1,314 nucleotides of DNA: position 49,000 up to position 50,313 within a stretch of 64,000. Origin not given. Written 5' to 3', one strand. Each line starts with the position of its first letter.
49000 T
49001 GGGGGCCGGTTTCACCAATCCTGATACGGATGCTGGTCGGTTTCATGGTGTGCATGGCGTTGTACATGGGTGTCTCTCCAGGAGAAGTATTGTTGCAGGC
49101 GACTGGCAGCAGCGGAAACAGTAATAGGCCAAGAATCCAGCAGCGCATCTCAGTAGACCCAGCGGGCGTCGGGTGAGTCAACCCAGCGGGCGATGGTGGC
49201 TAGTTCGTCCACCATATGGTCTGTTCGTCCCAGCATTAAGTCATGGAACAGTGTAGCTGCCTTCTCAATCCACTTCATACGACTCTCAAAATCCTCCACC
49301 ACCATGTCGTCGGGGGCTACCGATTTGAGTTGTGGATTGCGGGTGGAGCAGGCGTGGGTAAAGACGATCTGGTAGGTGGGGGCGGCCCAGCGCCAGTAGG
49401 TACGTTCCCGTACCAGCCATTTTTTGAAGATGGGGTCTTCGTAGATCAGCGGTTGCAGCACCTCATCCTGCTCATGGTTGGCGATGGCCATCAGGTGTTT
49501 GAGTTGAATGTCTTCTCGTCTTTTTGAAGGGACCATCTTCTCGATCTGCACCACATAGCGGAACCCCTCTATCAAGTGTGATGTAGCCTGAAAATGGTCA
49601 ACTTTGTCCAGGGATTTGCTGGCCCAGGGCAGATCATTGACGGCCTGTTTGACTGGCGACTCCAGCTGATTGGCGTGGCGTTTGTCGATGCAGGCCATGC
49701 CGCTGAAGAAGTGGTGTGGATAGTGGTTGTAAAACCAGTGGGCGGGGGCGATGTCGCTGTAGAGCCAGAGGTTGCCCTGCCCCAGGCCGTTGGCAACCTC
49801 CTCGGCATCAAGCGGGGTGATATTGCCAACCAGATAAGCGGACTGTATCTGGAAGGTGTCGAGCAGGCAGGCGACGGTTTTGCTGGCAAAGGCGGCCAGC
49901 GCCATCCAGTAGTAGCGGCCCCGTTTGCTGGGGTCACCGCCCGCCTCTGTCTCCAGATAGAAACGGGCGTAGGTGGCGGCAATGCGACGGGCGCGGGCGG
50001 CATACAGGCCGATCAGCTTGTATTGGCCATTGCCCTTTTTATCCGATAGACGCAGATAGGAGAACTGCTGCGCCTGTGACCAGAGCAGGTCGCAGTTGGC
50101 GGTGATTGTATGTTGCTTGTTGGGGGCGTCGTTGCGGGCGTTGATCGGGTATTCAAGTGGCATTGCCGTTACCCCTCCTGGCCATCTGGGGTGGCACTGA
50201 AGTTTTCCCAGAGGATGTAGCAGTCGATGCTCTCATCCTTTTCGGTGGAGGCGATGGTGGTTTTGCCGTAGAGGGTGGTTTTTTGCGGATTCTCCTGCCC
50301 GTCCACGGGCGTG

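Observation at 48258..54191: Orphan T6SS effector island without vgrG: DUF2169, helical protein, KAS-like protein, DUF4150 PAAR-like protein, 337-aa candidate effector and lipoprotein immunity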

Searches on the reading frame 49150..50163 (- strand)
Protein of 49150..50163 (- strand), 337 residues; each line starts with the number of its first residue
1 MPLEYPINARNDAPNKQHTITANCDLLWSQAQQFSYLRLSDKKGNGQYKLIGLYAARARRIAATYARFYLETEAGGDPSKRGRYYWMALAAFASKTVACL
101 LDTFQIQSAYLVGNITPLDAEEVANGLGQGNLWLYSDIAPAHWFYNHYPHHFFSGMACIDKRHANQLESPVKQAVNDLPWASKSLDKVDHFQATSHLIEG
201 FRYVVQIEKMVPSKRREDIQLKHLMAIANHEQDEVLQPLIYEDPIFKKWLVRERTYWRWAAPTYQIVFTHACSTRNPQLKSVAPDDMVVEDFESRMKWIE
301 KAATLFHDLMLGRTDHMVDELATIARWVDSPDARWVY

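Call 3: search_protein_families(library=pfam, proteins=[window:49150-50163:-], max_evalue=0.1)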
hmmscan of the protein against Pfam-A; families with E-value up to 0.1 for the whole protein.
window:49150-50163:- (337 aa): 2 families
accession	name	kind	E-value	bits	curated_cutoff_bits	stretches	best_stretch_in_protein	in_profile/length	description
PF10720.14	DUF2515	-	2.9e-60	204.5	24.3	1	54-328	2-293/294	Protein of unknown function (DUF2515)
PF14823.11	Sirohm_synth_C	-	0.093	12.8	24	0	278-306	17-42/68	Sirohaem biosynthesis protein C-terminal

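Call 4: search_protein_families(library=ncbifam, proteins=[window:49150-50163:-], max_evalue=0.1)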
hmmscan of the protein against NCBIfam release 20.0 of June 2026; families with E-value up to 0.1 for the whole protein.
window:49150-50163:- (337 aa): 0 families

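Call 7: find_homologous_proteins(query=window:49150-50163:-, max_evalue=0.001)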
Query window:49150-50163:- (337 aa): 598 proteins with E <= 0.001 among 1518 candidates; the best 120 are listed.
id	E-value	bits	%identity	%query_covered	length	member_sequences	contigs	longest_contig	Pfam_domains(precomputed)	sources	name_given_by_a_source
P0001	3.1e-233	791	100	100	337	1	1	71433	PF10720.15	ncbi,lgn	-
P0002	1.5e-195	668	85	100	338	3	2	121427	PF10720.15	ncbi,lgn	-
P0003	3.6e-183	627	80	100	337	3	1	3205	PF10720.15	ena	-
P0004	3.2e-160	551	70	100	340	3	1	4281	PF10720.15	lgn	-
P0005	2.8e-155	535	68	100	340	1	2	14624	PF10720.15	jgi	jgi:hypothetical protein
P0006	2.2e-152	526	67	100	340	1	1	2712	PF10720.15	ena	-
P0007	3.1e-152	525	67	100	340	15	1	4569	PF10720.15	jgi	-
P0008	2.3e-151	522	68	99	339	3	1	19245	PF10720.15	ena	-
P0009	1.4e-150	520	67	99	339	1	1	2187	PF10720.15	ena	-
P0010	1.5e-150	520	67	100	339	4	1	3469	PF10720.15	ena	-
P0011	4.0e-150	518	65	100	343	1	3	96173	PF10720.15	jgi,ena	-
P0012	1.2e-149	517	66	100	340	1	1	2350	PF10720.15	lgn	-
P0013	7.2e-149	514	65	100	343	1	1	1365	PF10720.15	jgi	-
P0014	1.5e-148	513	67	99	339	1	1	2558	PF10720.15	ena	-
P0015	1.7e-147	509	65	100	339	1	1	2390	PF10720.15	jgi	-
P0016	7.9e-147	507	66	99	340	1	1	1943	PF10720.15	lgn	-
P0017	1.7e-146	506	66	99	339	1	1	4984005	PF10720.15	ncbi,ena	-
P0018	1.3e-145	503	67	99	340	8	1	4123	PF10720.15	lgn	-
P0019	1.4e-144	500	63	100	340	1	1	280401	PF10720.15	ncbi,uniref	ncbi:DUF2515 family protein [Marinimicrobium locisalis]|uniref:DUF2515 family protein n=1 Tax=Marini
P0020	2.1e-144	499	63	100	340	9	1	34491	PF10720.15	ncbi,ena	-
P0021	8.0e-144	497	63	100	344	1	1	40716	PF10720.15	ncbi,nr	ncbi:MAG: hypothetical protein L3J98_12575 [Gammaproteobacteria bacterium]|nr:hypothetical protein [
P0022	2.2e-143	496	67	92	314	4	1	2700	PF10720.15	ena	-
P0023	1.9e-142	493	64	99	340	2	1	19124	PF10720.15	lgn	-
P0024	2.2e-142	493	64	99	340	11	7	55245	PF10720.15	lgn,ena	-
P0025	3.7e-142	492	64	100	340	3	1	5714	PF10720.15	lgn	-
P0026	5.9e-142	491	64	99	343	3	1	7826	PF10720.15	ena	-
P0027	1.5e-141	490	64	99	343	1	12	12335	PF10720.15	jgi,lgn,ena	-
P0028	3.3e-141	489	61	100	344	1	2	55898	PF10720.15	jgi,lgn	jgi:hypothetical protein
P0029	5.4e-141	488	63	100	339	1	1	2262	PF10720.15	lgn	-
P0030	6.0e-141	488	64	99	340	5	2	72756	PF10720.15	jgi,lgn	jgi:hypothetical protein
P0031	1.7e-140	486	64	99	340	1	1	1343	PF10720.15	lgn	-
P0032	1.1e-139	484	66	92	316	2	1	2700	PF10720.15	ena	-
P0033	2.4e-138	479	62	99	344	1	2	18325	PF10720.15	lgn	-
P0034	1.2e-137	477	62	99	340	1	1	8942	PF10720.15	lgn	-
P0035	1.7e-137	477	63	99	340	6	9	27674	PF10720.15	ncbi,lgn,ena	-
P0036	7.8e-137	474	61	99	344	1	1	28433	PF10720.15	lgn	-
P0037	3.8e-136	472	62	99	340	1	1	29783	PF10720.15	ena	-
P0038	1.4e-135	470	63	99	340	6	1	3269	PF10720.15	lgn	-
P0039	1.8e-135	470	59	100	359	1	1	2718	PF10720.15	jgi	-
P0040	3.8e-135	469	60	99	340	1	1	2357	PF10720.15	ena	-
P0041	3.9e-135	469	60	98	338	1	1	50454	PF10720.15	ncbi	ncbi:MAG: DUF2515 family protein [Cellvibrionaceae bacterium]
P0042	6.9e-135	468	61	100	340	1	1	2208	PF10720.15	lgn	-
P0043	1.1e-133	464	61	99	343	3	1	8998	PF10720.15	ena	-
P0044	1.5e-132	460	62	97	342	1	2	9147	PF10720.15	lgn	-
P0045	2.9e-132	459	59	100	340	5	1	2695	PF10720.15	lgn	-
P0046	3.0e-132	459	61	99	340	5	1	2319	PF10720.15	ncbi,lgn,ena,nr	ncbi:MAG TPA: hypothetical protein PK129_10950 [Cellvibrionaceae bacterium]|nr:hypothetical protein 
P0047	2.2e-131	457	59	100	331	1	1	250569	PF10720.15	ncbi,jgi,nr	ncbi:MAG: hypothetical protein GXP08_17875 [Gammaproteobacteria bacterium]|nr:hypothetical protein [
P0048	5.4e-131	455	59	100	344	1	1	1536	PF10720.15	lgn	-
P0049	9.7e-131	454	58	98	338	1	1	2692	PF10720.15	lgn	-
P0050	1.9e-129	450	58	98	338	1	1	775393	PF10720.15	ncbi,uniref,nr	ncbi:DUF2515 family protein [Marinimicrobium alkaliphilum]|uniref:DUF2515 family protein n=1 Tax=Mar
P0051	2.1e-129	450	60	99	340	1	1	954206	PF10720.15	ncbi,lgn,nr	ncbi:hypothetical protein TDB9533_00184 [Thalassocella blandensis]|nr:hypothetical protein TDB9533_0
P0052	5.5e-129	449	57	99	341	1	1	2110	PF10720.15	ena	-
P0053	7.7e-129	448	59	98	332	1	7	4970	PF10720.15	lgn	-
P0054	1.5e-128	447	60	94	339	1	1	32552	PF10720.15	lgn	-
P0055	3.3e-128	446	59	97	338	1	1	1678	PF10720.15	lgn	-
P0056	3.1e-127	443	57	99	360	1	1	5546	PF10720.15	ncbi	-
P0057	1.4e-126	441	58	100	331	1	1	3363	PF10720.15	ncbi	-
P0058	2.1e-126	440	58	100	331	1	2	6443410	PF10720.15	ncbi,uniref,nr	ncbi:hypothetical protein H0A36_14570 [Endozoicomonas sp. SM1973]|uniref:Uncharacterized protein n=1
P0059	3.8e-125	436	65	85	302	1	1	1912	PF10720.15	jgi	-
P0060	8.0e-124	432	57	100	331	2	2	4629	PF10720.15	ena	-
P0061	1.2e-122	428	57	100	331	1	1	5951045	PF10720.15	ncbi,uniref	ncbi:DUF2515 family protein [Aliikangiella sp. IMCC44359]|uniref:DUF2515 family protein n=1 Tax=Alii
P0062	6.2e-122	425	57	99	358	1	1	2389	PF10720.15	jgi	jgi:hypothetical protein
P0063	1.6e-121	424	56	100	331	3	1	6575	PF10720.15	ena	-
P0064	2.4e-121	424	56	100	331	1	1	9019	PF10720.15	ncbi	-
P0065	2.6e-121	423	55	100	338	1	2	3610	PF10720.15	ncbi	-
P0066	3.2e-121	423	56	99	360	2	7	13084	PF10720.15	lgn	-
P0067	4.9e-121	422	57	100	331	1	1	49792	PF10720.15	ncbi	-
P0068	7.9e-121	422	56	97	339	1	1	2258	PF10720.15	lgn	-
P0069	9.0e-121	422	57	100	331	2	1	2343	PF10720.15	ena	-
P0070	2.7e-119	417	53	100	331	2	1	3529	PF10720.15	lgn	-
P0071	6.0e-119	416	55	100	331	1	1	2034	PF10720.15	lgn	-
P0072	1.0e-118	415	55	100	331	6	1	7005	PF10720.15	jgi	jgi:hypothetical protein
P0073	1.6e-118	414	56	98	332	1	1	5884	PF10720.15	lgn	-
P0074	2.6e-118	414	55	100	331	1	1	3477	PF10720.15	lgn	-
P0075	3.5e-118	413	55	100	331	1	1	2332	PF10720.15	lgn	-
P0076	6.3e-118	412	55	100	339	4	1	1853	PF10720.15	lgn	-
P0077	3.7e-117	410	55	100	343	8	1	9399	PF10720.15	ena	-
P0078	5.8e-115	403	53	100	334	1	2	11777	PF10720.15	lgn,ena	-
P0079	1.1e-114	402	45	99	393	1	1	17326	PF10720.15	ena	-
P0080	1.9e-114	401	54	100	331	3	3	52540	PF10720.15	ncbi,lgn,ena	-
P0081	8.0e-112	392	52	100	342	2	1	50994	PF10720.15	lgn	-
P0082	1.6e-111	391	55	96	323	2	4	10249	PF10720.15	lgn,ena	-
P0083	3.0e-111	390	53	100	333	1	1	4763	PF10720.15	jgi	-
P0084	3.0e-111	390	51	100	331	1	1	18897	PF10720.15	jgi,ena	-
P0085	8.1e-111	389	53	100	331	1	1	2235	PF10720.15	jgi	-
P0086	3.8e-110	387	53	100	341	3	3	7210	PF10720.15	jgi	jgi:hypothetical protein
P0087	5.1e-110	386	52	100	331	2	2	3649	PF10720.15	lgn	-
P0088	8.6e-110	386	53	96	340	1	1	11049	PF10720.15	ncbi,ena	-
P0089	9.7e-110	385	52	100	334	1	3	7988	PF10720.15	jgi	-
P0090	4.1e-109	383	52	96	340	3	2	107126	PF10720.15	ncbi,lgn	ncbi:DUF2515 family protein [Sessilibacter sp. MAH4]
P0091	3.5e-108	380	54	99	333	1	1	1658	PF10720.15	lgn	-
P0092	2.4e-107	377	57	89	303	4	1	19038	PF10720.15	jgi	jgi:hypothetical protein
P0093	4.8e-106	373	52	96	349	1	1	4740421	PF10720.15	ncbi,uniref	ncbi:DUF2515 family protein [Ningiella sp. W23]|uniref:DUF2515 family protein n=1 Tax=Ningiella sp. 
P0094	1.7e-105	371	52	98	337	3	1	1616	PF10720.15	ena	-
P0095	4.9e-105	370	52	100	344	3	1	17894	PF10720.15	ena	-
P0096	1.1e-104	369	50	98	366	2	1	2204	PF10720.15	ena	-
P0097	2.5e-104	368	50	97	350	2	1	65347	PF10720.15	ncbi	-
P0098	9.6e-104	366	48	97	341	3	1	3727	PF10720.15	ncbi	-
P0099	1.6e-103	365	49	99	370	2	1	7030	PF10720.15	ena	-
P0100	1.1e-102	362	62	74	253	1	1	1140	PF10720.15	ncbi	-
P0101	5.1e-102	360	50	96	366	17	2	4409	PF10720.15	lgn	-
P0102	3.2e-101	357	58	80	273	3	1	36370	PF10720.15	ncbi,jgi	ncbi:MAG: hypothetical protein RL497_2954 [Pseudomonadota bacterium]|jgi:hypothetical protein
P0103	1.8e-99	352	46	97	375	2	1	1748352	PF10720.15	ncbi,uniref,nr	ncbi:DUF2515 family protein [Sessilibacter corallicola]|uniref:DUF2515 family protein n=1 Tax=Sessil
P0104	1.3e-95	339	47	99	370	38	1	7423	PF10720.15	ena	-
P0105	3.1e-95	338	51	93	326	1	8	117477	PF10720.15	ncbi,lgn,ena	-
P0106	7.4e-95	336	49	96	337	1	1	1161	PF10720.15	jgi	-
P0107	2.0e-94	335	49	96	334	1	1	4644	PF10720.15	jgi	jgi:hypothetical protein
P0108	2.5e-94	335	50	93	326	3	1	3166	PF10720.15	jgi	-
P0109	3.1e-94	334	51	88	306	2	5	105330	PF10720.15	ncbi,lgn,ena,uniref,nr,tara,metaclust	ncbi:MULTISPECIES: hypothetical protein [unclassified Neptuniibacter]|uniref:DUF2515 family protein 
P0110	6.4e-94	333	47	96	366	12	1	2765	PF10720.15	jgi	jgi:hypothetical protein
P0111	1.1e-92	329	48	96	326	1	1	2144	PF10720.15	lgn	-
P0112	1.4e-92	329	48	96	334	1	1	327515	PF10720.15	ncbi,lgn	ncbi:MAG: hypothetical protein V4693_04965 [Pseudomonadota bacterium]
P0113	1.5e-92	329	48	96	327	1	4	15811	PF10720.15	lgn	-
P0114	3.5e-92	328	47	96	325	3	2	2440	PF10720.15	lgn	-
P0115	1.4e-91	326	47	98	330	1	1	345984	PF10720.15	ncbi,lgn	-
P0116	1.7e-91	325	48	95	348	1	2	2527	PF10720.15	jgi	jgi:hypothetical protein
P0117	4.6e-91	324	48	96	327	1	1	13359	PF10720.15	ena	-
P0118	5.9e-91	324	49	96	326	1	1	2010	PF10720.15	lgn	-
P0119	6.8e-91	323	48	96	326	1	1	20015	PF10720.15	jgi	jgi:hypothetical protein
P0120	7.4e-91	323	48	96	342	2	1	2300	PF10720.15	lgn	-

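Call 8: find_encoding_contigs(protein=P0001, flank=10000, max_places=3)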
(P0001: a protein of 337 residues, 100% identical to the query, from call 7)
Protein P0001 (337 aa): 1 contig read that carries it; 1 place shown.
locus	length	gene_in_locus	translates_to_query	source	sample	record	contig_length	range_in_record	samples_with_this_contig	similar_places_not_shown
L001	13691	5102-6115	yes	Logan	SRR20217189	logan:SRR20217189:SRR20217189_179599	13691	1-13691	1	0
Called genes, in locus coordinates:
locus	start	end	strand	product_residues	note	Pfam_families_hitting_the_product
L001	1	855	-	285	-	?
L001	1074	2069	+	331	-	PF09937:DUF2169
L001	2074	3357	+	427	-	-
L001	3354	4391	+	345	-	-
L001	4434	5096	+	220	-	PF13665:Tox-PAAR-like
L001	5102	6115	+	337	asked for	PF10720:DUF2515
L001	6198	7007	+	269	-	-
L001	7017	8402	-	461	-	PF00270:DEAD, PF04851:ResIII (weak), PF00271:Helicase_C, PF03880:DbpA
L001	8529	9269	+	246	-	PF13531:SBP_bac_11, PF01547:SBP_bac_1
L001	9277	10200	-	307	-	PF01545:Cation_efflux, PF16916:ZT_dimer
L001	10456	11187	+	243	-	PF05209:MinC_N, PF03775:MinC_C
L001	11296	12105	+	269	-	PF00142:Fer4_NifH (weak), PF01656:CbiA, PF02374:ArsA_ATPase, PF09140:MipZ, PF10609:ParA, PF13614:AAA_31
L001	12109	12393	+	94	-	PF03776:MinE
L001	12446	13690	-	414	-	?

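Call 9: find_encoding_contigs(protein=P0019, flank=10000, max_places=3)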
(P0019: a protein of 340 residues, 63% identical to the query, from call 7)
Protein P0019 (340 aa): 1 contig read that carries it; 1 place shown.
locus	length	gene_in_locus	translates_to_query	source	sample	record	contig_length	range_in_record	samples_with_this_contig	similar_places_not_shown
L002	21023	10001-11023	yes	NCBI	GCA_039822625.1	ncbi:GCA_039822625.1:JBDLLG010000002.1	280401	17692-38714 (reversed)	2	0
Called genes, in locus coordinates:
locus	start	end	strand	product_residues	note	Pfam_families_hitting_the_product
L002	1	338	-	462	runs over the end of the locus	PF01210:NAD_Gly3P_dh_N (faint), PF01488:Shikimate_DH (faint), PF02254:TrkA_N, PF02558:ApbA (faint), PF03435:Sacchrp_dh_NADP (faint), PF02080:TrkA_C, PF02254:TrkA_N, PF02080:TrkA_C, +3 more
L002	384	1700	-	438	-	PF01029:NusB, PF22458:RsmF-B_ferredox, PF01189:Methyltr_RsmB-F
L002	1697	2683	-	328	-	PF00551:Formyl_trans_N, PF02911:Formyl_trans_C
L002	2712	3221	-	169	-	PF01327:Pep_deformylase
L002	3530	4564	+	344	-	PF01476:LysM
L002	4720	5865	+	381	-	PF02481:DNA_processg_A, PF18306:LDcluster4 (faint), PF17782:WHD_DprA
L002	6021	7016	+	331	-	PF09937:DUF2169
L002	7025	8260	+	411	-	PF13646:HEAT_2 (faint)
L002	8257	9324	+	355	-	-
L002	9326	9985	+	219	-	PF13665:Tox-PAAR-like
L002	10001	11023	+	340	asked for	PF10720:DUF2515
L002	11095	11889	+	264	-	-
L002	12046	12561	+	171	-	-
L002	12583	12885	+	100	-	-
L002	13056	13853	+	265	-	-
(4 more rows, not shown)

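Call 10: find_encoding_contigs(protein=P0058, flank=10000, max_places=3)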
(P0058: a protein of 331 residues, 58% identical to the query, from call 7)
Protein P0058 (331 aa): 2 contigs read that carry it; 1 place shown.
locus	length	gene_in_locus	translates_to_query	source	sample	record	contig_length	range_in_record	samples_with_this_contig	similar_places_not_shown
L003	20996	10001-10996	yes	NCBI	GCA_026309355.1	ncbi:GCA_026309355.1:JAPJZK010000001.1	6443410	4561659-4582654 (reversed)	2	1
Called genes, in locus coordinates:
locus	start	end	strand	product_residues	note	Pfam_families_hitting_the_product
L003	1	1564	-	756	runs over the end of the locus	PF12902:Ferritin-like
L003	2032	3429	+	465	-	PF04185:Phosphoesterase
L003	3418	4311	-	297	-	PF13612:DDE_Tnp_1_3, PF01609:DDE_Tnp_1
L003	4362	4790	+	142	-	-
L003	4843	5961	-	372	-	PF04055:Radical_SAM, PF06968:BATS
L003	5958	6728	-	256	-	PF05690:ThiG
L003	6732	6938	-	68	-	PF02597:ThiS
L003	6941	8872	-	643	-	PF13667:ThiC-associated, PF01964:ThiC_Rad_SAM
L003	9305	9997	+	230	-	-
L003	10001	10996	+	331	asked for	PF10720:DUF2515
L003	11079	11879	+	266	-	-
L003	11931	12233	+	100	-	-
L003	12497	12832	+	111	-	-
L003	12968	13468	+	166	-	-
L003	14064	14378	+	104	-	PF18593:CdiI_2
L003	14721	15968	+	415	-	PF07690:MFS_1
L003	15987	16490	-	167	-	-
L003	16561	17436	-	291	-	-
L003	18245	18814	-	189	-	-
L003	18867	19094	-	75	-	-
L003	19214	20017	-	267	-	PF00497:SBP_bac_3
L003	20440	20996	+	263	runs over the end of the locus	PF00497:SBP_bac_3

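Call 18: find_encoding_contigs(protein=P0021, flank=10000, max_places=2)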
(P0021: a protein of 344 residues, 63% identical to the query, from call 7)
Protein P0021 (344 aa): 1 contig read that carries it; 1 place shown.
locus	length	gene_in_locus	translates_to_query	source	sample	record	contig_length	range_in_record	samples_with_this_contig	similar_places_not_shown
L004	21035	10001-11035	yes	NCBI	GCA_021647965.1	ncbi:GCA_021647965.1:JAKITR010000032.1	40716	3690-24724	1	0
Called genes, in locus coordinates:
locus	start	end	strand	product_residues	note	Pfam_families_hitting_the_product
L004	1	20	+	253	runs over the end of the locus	PF04392:ABC_sub_bind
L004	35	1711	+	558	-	PF09984:sCache_4 (faint), PF00512:HisKA, PF02518:HATPase_c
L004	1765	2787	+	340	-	PF10720:DUF2515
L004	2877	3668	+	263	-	-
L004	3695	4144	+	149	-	-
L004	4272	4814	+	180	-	PF10720:DUF2515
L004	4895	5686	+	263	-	-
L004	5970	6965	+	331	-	PF09937:DUF2169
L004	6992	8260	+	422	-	PF13646:HEAT_2 (faint)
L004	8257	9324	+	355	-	-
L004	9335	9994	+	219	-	PF13665:Tox-PAAR-like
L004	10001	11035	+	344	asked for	PF10720:DUF2515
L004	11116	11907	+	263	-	-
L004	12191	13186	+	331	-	PF09937:DUF2169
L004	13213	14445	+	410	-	PF13646:HEAT_2 (faint)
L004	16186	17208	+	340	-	PF10720:DUF2515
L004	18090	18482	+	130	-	PF10720:DUF2515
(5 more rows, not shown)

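Call 19: find_encoding_contigs(protein=P0002, flank=10000, max_places=2)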
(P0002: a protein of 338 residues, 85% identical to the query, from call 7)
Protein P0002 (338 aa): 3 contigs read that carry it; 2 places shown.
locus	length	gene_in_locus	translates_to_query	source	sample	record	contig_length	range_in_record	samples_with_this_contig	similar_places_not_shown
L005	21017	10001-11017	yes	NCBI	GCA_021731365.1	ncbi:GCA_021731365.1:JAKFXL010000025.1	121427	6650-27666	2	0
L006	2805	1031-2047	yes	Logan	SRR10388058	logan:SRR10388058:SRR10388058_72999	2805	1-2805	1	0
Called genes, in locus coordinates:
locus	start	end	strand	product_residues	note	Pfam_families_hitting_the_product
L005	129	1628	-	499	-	PF02810:SEC-C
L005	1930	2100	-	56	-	-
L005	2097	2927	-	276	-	PF04383:KilA-N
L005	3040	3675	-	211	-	-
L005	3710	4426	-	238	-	PF01209:Ubie_methyltran, PF02353:CMAS, PF06325:PrmA, PF13489:Methyltransf_23, PF13847:Methyltransf_31, PF08241:Methyltransf_11, PF08242:Methyltransf_12, PF13649:Methyltransf_25, +2 more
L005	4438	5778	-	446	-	PF01979:Amidohydro_1, PF07969:Amidohydro_3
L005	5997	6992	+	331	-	PF09937:DUF2169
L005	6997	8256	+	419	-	-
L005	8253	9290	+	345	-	-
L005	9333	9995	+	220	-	PF13665:Tox-PAAR-like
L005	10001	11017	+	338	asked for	PF10720:DUF2515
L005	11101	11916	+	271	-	-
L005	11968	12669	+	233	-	PF10720:DUF2515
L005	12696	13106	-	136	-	-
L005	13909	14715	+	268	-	-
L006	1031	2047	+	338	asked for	PF10720:DUF2515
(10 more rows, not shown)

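Call 28: predict_structure(alignment_id=A1)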
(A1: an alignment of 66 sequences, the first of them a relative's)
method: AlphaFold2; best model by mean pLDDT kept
length: 337 residues; sequences in the alignment: 66
mean_pLDDT: 89.5   pTM: 0.89
mean pLDDT of the five models: 89.5, 88.8, 88.4, 87.8, 87.3
residues with pLDDT >= 90: 238; 70-90: 69; 50-70: 23; < 50: 7
segments of 3 or more residues with pLDDT < 50: 1-3, 335-337
pLDDT, mean of each block of 10 residues (from residue 1): 52 74 91 94 83 92 98 95 97 95 77 66 86 97 96 95 95 94 96 97 98 97 98 96 85 76 89 95 91 96 98 97 91 57
secondary structure, 60 per line:
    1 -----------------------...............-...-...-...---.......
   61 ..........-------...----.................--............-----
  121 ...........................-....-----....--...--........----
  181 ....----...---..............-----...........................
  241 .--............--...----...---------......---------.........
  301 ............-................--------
elements in order: H24-38 E40-42 E48-50 H54-70 H85-101 H104-115 H121-147 H149-152 H158-161 H169-176 H181-184 H195-208 H214-241 H244-255 E265-267 E280-282 H292-312 H314-329
